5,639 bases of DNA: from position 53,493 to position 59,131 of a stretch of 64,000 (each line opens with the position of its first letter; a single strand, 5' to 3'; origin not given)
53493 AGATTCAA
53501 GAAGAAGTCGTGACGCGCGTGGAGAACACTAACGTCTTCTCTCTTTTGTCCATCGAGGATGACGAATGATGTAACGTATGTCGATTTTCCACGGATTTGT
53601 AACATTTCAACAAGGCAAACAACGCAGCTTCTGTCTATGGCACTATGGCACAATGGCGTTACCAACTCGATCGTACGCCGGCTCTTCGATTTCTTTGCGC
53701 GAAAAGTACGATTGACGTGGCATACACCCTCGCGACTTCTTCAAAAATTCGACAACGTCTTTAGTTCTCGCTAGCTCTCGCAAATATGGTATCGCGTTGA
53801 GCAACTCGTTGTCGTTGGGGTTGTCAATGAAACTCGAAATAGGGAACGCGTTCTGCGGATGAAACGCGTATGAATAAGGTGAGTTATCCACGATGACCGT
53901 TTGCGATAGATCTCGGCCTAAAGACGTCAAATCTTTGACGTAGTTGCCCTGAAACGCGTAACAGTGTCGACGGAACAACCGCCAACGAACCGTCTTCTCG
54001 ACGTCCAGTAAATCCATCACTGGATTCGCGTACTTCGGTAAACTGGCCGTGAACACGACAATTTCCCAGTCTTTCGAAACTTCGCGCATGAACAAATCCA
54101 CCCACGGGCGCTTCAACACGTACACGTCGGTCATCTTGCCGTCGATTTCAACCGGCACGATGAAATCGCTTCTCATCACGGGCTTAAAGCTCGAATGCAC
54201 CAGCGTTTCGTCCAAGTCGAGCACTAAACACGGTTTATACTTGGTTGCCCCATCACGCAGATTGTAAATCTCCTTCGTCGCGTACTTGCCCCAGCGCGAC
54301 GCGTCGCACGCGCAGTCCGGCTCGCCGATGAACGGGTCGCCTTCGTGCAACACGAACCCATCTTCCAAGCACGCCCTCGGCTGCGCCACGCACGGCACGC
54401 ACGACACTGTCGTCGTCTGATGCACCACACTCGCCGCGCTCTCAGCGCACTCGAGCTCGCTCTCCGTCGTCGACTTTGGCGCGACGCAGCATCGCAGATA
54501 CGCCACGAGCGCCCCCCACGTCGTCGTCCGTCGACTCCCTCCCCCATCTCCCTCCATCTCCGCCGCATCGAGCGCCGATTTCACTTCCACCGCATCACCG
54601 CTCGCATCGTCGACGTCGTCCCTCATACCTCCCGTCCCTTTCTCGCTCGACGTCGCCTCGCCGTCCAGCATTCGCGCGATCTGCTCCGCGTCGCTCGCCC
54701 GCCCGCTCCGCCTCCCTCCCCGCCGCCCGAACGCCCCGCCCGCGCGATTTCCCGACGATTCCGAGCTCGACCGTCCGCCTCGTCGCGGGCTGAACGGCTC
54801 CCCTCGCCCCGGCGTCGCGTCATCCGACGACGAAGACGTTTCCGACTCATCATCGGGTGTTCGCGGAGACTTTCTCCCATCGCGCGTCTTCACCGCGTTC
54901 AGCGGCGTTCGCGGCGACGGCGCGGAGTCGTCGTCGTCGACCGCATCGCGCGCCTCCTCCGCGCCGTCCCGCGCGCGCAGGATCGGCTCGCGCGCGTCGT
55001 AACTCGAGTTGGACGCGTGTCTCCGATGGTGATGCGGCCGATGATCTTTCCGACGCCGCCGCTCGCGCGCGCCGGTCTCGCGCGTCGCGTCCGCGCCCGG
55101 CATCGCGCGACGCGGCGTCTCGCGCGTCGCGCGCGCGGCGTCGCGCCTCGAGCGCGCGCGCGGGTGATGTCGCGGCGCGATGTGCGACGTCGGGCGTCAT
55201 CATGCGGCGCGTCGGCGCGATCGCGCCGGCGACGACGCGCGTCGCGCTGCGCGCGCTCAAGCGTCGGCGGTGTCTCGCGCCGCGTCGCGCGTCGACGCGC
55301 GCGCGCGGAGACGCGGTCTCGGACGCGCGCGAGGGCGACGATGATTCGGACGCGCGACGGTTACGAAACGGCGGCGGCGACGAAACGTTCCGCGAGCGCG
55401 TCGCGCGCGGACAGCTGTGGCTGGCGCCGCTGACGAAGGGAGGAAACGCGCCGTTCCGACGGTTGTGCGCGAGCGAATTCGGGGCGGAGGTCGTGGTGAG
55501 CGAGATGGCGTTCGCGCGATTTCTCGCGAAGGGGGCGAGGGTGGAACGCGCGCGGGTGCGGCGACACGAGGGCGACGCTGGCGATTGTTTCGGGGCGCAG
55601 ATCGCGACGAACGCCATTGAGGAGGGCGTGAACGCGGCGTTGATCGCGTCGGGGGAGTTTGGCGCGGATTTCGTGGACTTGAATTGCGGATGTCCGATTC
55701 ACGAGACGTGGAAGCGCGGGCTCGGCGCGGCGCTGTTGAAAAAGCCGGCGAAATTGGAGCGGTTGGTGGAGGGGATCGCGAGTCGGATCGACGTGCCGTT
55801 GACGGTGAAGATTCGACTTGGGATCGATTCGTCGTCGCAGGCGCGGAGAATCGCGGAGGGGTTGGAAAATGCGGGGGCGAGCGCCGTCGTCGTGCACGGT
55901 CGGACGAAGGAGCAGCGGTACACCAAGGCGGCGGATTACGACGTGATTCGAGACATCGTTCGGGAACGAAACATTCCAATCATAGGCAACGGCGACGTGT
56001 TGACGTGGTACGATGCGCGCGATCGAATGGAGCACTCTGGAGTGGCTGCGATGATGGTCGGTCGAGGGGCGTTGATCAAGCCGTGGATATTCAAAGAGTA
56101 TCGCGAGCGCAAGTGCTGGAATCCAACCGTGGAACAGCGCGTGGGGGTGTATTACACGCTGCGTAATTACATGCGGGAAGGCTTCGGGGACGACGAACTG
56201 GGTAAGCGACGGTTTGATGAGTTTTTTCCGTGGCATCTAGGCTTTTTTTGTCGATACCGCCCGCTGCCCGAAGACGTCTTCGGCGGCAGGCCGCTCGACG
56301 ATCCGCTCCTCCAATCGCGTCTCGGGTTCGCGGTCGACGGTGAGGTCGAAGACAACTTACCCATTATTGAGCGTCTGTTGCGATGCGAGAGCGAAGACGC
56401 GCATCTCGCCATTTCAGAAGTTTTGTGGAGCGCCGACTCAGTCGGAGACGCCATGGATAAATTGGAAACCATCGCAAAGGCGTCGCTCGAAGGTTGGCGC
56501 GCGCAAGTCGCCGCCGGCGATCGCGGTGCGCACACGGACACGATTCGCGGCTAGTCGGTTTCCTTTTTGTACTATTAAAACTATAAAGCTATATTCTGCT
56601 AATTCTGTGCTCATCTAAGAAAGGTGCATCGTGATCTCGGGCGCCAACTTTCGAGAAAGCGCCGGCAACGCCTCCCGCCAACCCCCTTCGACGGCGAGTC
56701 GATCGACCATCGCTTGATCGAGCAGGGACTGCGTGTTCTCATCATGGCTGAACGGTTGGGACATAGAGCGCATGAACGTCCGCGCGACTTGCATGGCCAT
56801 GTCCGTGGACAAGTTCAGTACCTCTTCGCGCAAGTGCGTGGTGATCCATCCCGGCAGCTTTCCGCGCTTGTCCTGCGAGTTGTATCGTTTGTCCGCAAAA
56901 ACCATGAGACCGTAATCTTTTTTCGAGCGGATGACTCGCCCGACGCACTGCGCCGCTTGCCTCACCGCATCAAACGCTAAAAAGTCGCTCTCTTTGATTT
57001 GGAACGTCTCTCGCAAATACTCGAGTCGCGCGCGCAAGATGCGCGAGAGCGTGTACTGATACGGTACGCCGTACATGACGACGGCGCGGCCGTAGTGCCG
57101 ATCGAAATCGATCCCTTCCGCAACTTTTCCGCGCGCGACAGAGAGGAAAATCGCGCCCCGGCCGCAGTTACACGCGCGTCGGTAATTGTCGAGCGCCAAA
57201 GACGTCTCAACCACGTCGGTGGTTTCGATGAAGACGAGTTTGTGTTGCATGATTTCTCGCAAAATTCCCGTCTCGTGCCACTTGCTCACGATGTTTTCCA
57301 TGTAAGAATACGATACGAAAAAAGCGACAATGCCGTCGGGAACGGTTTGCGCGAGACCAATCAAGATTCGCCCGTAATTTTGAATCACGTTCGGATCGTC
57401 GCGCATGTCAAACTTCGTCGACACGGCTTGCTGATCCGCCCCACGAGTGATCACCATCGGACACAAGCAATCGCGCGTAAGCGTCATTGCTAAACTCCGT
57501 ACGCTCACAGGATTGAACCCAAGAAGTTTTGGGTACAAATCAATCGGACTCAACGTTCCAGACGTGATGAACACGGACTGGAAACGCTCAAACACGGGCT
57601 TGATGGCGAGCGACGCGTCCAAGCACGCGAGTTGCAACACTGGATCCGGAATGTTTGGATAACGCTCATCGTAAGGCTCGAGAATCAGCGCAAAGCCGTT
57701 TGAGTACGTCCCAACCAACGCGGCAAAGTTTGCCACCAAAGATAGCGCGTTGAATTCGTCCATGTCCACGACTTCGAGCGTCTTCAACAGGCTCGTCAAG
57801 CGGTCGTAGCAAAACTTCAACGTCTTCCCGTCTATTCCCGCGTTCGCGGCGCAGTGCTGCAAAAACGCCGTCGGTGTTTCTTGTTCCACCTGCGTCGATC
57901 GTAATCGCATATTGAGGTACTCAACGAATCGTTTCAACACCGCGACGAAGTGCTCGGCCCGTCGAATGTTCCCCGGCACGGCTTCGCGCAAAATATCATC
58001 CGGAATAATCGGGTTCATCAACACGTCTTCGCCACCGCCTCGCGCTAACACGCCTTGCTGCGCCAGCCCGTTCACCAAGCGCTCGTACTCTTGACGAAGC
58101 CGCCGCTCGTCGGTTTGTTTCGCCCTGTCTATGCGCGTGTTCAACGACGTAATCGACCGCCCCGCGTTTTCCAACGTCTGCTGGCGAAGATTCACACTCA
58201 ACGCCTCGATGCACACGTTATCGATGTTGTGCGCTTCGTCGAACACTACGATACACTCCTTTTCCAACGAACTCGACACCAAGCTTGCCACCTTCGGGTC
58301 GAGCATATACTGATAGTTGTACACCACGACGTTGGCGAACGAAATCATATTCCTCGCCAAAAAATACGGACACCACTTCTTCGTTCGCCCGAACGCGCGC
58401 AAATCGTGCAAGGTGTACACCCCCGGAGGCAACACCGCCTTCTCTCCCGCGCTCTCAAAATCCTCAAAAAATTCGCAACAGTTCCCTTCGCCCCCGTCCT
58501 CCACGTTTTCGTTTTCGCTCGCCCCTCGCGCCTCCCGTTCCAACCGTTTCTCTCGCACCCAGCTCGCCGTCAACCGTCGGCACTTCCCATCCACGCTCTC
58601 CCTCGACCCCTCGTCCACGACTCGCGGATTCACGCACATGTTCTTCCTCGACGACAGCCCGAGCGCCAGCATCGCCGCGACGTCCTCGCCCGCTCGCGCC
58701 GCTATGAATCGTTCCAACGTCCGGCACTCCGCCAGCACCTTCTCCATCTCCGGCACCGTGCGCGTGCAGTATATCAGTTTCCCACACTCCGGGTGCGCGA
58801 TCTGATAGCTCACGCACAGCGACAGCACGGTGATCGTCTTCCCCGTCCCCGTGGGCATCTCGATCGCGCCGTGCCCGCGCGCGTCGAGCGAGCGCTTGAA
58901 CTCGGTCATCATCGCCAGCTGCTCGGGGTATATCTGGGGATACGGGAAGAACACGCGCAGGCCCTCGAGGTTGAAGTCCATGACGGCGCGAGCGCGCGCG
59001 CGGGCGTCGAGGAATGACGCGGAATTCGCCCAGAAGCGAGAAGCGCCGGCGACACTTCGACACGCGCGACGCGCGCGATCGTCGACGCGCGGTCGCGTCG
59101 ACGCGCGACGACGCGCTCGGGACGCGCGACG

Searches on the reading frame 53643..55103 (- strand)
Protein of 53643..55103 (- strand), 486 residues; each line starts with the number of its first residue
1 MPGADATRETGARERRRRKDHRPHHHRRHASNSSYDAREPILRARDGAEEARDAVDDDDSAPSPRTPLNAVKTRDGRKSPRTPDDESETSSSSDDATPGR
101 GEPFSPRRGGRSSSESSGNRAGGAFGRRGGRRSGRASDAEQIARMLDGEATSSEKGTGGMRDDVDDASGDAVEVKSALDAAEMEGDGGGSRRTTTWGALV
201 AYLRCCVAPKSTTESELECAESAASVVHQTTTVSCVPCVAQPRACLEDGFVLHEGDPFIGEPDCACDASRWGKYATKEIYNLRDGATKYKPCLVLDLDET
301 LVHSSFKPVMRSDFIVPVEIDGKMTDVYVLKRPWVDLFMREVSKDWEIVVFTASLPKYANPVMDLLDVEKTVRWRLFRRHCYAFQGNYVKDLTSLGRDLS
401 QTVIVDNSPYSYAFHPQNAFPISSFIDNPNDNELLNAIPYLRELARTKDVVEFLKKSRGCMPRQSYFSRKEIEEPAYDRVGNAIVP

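Call 57: search_protein_families(library=pfam, proteins=[window:53643-55103:-], max_evalue=0.00001)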
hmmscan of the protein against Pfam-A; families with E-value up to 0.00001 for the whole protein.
window:53643-55103:- (486 aa): 1 family
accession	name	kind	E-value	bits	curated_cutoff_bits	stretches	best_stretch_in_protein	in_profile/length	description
PF03031.24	NIF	-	2.7e-56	190.1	21.8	1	291-450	1-159/160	NLI interacting factor-like phosphatase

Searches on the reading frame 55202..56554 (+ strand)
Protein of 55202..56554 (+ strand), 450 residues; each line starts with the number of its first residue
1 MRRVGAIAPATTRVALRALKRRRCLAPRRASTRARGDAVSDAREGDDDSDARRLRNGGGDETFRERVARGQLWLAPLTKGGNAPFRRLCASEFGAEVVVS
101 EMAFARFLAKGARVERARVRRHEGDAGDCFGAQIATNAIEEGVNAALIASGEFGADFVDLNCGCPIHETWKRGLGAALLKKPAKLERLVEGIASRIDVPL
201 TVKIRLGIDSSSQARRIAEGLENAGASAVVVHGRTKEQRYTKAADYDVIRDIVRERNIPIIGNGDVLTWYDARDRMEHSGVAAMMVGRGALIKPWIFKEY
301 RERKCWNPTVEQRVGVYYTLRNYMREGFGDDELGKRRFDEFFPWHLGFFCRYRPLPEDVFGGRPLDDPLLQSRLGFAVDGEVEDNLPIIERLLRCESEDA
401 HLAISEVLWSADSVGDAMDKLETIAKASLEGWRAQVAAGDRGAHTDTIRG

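Call 57: search_protein_families(library=pfam, proteins=[window:55202-56554:+], max_evalue=0.00001)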
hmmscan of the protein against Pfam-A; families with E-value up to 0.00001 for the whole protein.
window:55202-56554:+ (450 aa): 1 family
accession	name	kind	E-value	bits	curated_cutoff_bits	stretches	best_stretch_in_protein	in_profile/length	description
PF01207.24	Dus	-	6.7e-59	200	20.4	1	74-305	2-234/311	Dihydrouridine synthase (Dus)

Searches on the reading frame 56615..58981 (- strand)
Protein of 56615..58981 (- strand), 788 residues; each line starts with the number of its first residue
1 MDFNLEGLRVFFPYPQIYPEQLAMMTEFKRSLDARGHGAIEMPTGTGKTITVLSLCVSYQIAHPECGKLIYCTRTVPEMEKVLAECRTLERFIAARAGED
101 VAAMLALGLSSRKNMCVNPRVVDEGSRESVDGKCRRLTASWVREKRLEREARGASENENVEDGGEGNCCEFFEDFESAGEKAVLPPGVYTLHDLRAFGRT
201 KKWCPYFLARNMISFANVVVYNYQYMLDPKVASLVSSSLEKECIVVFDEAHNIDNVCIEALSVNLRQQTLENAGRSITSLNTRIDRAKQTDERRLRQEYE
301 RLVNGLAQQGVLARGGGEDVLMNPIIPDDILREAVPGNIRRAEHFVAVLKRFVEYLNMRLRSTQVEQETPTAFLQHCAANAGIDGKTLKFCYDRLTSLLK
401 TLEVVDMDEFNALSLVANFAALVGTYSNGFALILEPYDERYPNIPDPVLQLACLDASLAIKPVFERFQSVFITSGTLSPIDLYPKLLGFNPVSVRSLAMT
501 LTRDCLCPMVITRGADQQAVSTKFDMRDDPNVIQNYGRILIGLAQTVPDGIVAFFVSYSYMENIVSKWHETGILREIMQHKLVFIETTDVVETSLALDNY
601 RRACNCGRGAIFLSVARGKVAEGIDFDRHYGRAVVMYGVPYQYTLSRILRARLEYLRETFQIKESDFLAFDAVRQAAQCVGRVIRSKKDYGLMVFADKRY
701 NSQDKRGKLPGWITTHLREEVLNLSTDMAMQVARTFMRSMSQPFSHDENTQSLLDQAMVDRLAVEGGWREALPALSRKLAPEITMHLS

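Call 57: search_protein_families(library=pfam, proteins=[window:56615-58981:-], max_evalue=0.00001)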
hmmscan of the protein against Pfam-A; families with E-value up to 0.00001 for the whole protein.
window:56615-58981:- (788 aa): 4 families
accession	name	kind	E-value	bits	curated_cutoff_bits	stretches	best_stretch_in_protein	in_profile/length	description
PF06733.21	DEAD_2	-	1.7e-47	161.7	21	1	71-270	1-172/172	DEAD_2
PF06777.17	HBB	-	5.7e-43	147.2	30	1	284-429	2-190/190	Helical and beta-bridge domain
PF13307.12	Helicase_C_2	-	1.2e-38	133.2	25.3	1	543-714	4-168/170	Helicase C-terminal domain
PF04851.21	ResIII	-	8.9e-07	29.4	22.5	0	17-62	4-50/164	Type III restriction enzyme, res subunit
